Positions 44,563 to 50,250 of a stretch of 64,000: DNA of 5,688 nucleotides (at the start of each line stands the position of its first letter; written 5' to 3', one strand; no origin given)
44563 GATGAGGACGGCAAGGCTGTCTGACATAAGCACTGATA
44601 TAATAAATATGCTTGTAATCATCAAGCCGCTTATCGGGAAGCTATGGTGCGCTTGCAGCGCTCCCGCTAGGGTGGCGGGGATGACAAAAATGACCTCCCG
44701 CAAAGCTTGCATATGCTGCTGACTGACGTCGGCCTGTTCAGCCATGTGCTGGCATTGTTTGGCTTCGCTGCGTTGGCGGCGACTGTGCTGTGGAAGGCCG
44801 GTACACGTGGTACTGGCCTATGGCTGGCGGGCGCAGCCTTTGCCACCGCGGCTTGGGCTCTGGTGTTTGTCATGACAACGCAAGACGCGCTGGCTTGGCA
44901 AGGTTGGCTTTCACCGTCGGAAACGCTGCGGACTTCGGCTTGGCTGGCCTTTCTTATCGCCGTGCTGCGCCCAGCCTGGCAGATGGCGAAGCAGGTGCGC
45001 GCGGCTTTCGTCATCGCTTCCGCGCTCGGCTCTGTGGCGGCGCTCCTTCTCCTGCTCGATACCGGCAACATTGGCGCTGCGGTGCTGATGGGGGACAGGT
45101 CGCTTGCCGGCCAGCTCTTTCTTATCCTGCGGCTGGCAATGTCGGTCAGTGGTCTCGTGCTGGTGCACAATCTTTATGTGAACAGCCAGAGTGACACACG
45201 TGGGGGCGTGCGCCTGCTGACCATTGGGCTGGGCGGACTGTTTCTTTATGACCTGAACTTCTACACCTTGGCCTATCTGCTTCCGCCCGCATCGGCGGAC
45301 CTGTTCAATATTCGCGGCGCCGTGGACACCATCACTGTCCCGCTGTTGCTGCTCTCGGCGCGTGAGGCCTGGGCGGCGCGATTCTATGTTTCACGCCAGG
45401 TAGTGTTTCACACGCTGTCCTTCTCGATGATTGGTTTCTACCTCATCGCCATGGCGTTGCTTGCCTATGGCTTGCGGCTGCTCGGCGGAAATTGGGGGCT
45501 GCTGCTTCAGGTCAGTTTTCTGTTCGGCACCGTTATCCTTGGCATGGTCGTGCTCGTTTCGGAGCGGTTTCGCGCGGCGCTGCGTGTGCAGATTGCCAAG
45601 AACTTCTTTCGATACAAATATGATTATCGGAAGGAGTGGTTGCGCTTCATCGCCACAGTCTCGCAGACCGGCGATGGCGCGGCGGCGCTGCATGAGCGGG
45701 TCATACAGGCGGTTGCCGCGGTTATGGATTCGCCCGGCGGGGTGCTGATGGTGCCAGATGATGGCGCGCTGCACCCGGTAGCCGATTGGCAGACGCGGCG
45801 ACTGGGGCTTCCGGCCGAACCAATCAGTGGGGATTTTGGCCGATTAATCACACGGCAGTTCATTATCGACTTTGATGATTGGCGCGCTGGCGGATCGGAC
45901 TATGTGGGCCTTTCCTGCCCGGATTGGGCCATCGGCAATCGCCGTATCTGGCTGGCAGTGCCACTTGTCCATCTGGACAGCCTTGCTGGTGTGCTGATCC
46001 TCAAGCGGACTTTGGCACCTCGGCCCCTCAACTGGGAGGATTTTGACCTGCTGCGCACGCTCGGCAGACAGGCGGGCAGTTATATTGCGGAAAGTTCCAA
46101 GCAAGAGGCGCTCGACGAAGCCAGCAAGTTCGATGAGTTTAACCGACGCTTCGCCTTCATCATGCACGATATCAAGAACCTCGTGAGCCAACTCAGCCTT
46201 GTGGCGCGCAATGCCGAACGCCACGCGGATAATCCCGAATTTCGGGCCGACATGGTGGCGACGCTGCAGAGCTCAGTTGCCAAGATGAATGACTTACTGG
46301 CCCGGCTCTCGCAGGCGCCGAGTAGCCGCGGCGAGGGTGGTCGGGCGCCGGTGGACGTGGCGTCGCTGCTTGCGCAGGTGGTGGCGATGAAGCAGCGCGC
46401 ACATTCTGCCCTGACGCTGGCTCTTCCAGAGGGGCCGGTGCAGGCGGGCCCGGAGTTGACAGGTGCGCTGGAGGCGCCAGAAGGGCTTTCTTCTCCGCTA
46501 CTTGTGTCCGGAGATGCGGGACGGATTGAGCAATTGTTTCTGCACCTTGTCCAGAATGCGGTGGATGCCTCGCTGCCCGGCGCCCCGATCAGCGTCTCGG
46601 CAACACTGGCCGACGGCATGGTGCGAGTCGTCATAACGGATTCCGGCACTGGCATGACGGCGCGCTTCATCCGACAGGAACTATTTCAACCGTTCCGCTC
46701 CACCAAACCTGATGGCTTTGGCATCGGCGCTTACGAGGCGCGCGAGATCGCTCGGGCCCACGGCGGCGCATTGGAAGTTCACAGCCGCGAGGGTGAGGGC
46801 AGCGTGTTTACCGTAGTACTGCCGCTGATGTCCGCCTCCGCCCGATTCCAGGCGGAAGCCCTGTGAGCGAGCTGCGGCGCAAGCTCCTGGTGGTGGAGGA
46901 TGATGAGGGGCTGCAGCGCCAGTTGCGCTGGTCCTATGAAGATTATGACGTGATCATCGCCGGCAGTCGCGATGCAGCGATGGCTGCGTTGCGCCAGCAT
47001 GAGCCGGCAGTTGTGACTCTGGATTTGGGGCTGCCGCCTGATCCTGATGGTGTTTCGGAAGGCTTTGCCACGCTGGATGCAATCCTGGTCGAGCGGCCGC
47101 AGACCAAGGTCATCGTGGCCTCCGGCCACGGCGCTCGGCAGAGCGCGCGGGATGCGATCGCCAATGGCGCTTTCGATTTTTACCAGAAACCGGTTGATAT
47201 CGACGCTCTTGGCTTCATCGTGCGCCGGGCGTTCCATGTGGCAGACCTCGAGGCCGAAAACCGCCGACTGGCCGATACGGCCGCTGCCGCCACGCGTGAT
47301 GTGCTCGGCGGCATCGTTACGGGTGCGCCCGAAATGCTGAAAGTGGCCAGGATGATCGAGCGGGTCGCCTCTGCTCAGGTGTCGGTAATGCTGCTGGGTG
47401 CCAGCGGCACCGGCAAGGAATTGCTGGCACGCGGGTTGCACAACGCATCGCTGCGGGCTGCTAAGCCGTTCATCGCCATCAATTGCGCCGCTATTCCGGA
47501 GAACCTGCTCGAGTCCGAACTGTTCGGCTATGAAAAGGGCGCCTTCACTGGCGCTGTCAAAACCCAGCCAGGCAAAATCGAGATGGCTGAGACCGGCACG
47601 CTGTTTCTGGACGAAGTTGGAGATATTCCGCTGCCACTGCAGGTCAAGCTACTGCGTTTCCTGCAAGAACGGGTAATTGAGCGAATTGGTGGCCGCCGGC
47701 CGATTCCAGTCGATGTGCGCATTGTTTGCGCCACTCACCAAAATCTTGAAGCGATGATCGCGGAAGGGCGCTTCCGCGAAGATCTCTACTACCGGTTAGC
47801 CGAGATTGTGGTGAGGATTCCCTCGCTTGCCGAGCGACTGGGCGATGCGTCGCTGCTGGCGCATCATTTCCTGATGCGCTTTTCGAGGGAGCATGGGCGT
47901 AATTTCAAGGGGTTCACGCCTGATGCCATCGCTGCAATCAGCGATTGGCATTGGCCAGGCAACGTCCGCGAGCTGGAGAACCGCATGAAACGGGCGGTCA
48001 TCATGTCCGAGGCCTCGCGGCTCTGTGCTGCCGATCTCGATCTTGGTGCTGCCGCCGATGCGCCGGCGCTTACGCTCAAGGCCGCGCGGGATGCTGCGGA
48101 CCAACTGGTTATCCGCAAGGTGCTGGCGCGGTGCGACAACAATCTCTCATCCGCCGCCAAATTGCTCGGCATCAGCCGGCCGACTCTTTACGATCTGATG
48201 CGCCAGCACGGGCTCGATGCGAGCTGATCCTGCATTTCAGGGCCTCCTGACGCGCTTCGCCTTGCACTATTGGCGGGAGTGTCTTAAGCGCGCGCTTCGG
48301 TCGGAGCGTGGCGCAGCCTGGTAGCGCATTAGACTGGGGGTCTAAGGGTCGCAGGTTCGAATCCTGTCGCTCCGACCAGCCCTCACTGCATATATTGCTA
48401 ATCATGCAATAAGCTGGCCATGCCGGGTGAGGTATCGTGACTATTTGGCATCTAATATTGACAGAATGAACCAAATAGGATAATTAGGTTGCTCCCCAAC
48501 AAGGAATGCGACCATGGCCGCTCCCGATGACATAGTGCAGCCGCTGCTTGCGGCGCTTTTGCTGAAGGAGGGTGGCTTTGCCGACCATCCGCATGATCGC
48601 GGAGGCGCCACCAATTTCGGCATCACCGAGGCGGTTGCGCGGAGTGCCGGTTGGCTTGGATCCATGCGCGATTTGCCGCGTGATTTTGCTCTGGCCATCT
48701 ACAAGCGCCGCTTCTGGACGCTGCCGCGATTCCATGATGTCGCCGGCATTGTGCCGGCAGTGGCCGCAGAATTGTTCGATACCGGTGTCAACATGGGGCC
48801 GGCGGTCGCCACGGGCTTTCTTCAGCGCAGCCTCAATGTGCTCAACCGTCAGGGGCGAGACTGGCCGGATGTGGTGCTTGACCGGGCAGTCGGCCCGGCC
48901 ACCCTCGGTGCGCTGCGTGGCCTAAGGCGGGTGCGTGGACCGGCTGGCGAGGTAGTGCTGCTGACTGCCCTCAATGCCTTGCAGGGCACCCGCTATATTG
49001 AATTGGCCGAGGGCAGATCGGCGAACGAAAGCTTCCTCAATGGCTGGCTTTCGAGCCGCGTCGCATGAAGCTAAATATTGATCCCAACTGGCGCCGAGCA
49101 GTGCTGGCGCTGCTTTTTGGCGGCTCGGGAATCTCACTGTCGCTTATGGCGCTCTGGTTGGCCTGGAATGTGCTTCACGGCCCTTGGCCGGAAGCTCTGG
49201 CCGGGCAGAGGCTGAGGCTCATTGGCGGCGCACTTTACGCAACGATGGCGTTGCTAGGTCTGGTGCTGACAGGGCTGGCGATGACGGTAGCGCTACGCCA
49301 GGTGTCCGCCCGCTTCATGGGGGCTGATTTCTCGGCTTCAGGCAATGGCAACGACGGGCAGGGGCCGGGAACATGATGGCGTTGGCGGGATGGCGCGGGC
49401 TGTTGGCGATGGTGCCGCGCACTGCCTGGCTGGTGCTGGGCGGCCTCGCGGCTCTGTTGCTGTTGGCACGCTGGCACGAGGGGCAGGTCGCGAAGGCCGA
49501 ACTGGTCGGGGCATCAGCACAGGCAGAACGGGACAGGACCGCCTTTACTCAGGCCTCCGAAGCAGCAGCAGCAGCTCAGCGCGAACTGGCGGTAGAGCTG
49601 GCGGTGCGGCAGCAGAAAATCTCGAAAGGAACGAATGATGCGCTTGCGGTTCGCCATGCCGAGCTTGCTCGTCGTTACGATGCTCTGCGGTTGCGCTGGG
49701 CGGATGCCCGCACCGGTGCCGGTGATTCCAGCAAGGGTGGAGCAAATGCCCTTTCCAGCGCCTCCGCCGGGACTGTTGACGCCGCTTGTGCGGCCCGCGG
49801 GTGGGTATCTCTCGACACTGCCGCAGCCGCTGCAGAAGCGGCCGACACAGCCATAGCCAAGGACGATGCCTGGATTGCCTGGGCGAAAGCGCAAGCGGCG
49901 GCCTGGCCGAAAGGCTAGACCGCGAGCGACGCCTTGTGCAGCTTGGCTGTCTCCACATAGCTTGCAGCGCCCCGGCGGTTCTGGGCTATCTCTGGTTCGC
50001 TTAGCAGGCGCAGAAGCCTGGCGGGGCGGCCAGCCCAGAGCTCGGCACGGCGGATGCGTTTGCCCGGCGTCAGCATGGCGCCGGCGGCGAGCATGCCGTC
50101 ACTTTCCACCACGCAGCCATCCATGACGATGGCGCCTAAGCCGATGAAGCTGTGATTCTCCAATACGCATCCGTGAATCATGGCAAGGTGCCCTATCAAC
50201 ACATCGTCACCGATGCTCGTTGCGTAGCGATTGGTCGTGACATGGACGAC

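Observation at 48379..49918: Orphan phage-type lysis cassette wedged between tRNA-Pro and core genes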

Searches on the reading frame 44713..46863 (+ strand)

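Call 10: search_protein_families(library=ncbifam, proteins=[window:44713-46863:+], max_evalue=0.01)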
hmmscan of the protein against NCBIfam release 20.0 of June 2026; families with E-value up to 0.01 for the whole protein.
window:44713-46863:+ (717 aa): 61 families (the best 25 are shown)
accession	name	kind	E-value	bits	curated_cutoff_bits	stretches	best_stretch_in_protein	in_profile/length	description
TIGR02916.1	PEP_his_kin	equivalog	1e-169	566.4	300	1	10-704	2-679/679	XrtA/PEP-CTERM system histidine kinase PrsK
NF007688.0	PRK10364.1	equivalog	1.6e-20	73.4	479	1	598-706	345-452/460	two-component system sensor histidine kinase ZraS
NF052574.1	HisKinEspCMyxo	equivalog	4.8e-19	68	1200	1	597-709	523-641/785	serine histidine kinase EspC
NF008468.0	PRK11360.1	equivalog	1e-18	67.1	646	1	598-708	500-611/616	two-component system sensor histidine kinase AtoS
NF040691.1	MtrAB_MtrB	equivalog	6.6e-14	51.8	450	1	518-707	314-494/507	MtrAB system histidine kinase MtrB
NF010411.0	PRK13837.1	equivalog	1.2e-13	50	647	1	593-708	549-678/828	two-component system VirA-like sensor kinase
NF041777.1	sens_FixL_Rhizob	equivalog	2.7e-13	49.4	850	1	598-706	372-482/485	sensor protein FixL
TIGR02966.1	phoR_proteo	equivalog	2.9e-13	49.5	334.2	1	507-702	146-332/333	phosphate regulon sensor histidine kinase PhoR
NF006800.0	PRK09303.1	equivalog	3.4e-13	49.3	342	1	597-707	265-379/383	histidine kinase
NF038348.1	T2SS_HK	subfamily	4.4e-13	48.5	450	1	598-705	465-573/574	histidine kinase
NF041880.1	EPS_EpsF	equivalog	9.5e-13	47.4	900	1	585-704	373-492/492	response regulator EpsF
TIGR02956.1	TMAO_torS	equivalog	1.2e-12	46.8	676.5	1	596-712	571-689/967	TMAO reductase system sensor histidine kinase/response regulator TorS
NF046044.1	PnpS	equivalog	1.4e-12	47.3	400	1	593-704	274-390/390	two-component system histidine kinase PnpS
NF038297.2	hybrid_HK_HrmK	equivalog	3.1e-12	45.9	725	1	600-710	348-462/607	hybrid histidine kinase/response regulator HrmK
NF053867.1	SprKinKinDBac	equivalog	1.4e-11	43.6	775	1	594-706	387-498/500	sporulation kinase KinD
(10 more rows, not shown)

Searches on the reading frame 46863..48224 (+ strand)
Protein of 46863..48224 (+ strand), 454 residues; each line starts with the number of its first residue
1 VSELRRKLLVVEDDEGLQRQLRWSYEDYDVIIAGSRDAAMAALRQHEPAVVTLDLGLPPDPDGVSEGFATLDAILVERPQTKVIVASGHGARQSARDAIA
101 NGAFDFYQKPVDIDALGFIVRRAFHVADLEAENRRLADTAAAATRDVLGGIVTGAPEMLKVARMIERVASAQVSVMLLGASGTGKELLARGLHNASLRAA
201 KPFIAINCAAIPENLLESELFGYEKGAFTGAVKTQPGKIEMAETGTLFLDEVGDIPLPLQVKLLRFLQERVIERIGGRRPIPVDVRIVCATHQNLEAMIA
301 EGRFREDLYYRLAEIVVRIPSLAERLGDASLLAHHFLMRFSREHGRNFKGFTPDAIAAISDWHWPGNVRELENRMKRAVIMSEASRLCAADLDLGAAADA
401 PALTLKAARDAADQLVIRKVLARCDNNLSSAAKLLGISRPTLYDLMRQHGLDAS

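Call 10: search_protein_families(library=ncbifam, proteins=[window:46863-48224:+], max_evalue=0.01)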
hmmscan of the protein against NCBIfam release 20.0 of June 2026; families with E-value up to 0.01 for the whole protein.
window:46863-48224:+ (454 aa): 57 families (the best 25 are shown)
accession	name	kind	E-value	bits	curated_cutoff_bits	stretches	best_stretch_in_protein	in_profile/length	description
TIGR02915.1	PEP_resp_reg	equivalog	5.5e-198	658.3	502.6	1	8-451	1-444/445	PEP-CTERM-box response regulator transcription factor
NF008469.0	PRK11361.1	equivalog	1.4e-117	393.3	714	1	5-452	4-457/461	acetoacetate metabolism transcriptional regulator AtoC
TIGR01818.1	ntrC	equivalog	4.1e-112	375.3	558.6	1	9-408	2-394/463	nitrogen regulation protein NR(I)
NF011695.0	PRK15115.1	equivalog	2.9e-100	336.1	763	1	6-454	7-441/445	two-component system response regulator GlrR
TIGR01817.1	nifA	equivalog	4.1e-97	326.2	528.85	1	135-407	179-453/534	nif-specific transcriptional activator NifA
NF041552.1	TF_PrdR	equivalog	4.5e-97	325.7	795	1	142-448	260-575/577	sigma-54 dependent transcriptional regulator PrdR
NF051870.1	NAssimRespRegNtrX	equivalog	2.7e-94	316.6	600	1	8-450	4-451/452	nitrogen assimilation response regulator NtrX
NF041946.1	LuxO_transreg_Vib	equivalog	3.4e-94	316.2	800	1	27-387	20-371/463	quorum-sensing sigma-54 dependent transcriptional regulator LuxO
NF008176.1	PRK10923.1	equivalog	1.6e-92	310.6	620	1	8-393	6-382/469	nitrogen regulation protein NR(I)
NF007689.0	PRK10365.1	equivalog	1.7e-91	307.2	760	1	7-443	7-436/441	sigma-54-dependent response regulator transcription factor ZraR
NF049963.1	RespRegFlgRCampy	domain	4.9e-90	302.4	750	1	8-449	3-427/429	fla regulon two-component system response regulator FlgR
NF050807.1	TransRegFlbDCaul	equivalog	8.3e-90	301.8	750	1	141-413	111-391/454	sigma-54-dependent transcriptional regulator FlbD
NF003451.0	PRK05022.1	equivalog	1.6e-87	294.4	476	1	120-451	159-510/512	nitric oxide reductase transcriptional regulator NorR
NF038308.1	RNA_repair_RtcR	equivalog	2.2e-87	294.1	650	1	130-404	161-444/530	RNA repair transcriptional activator RtcR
TIGR02329.1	propionate_PrpR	equivalog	1e-85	288.4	499.2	1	131-446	194-524/526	propionate catabolism operon regulatory protein PrpR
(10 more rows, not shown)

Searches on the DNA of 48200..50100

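Call 78: search_rna_families(source=window, start=48200, end=50100, threshold=evalue, max_evalue=1)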
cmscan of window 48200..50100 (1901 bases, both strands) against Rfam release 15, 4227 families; matches with E-value up to 1: 4.
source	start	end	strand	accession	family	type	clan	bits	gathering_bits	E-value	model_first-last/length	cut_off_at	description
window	48302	48375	+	RF00005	tRNA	Gene; tRNA;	CL00001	63.2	29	6.8e-13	1-71/71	no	tRNA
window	49560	49614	+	RF01543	TB11Cs5H2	Gene; snRNA; snoRNA; HACA-box;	-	20.4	47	0.22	1-68/68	no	Trypanosomatid snoRNA TB11Cs5H2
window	50033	50051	-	RF01876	MIAT_exon5_2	Gene; lncRNA;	-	19.2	75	0.2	65-83/83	no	Myocardial infarction associated transcript exon 5 conserved region 2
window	49888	49944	+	RF03167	c-di-GMP-I-GGC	Cis-reg; riboswitch;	CL00126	17.4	59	0.6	1-80/80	no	c-di-GMP-I-GGC riboswitch aptamer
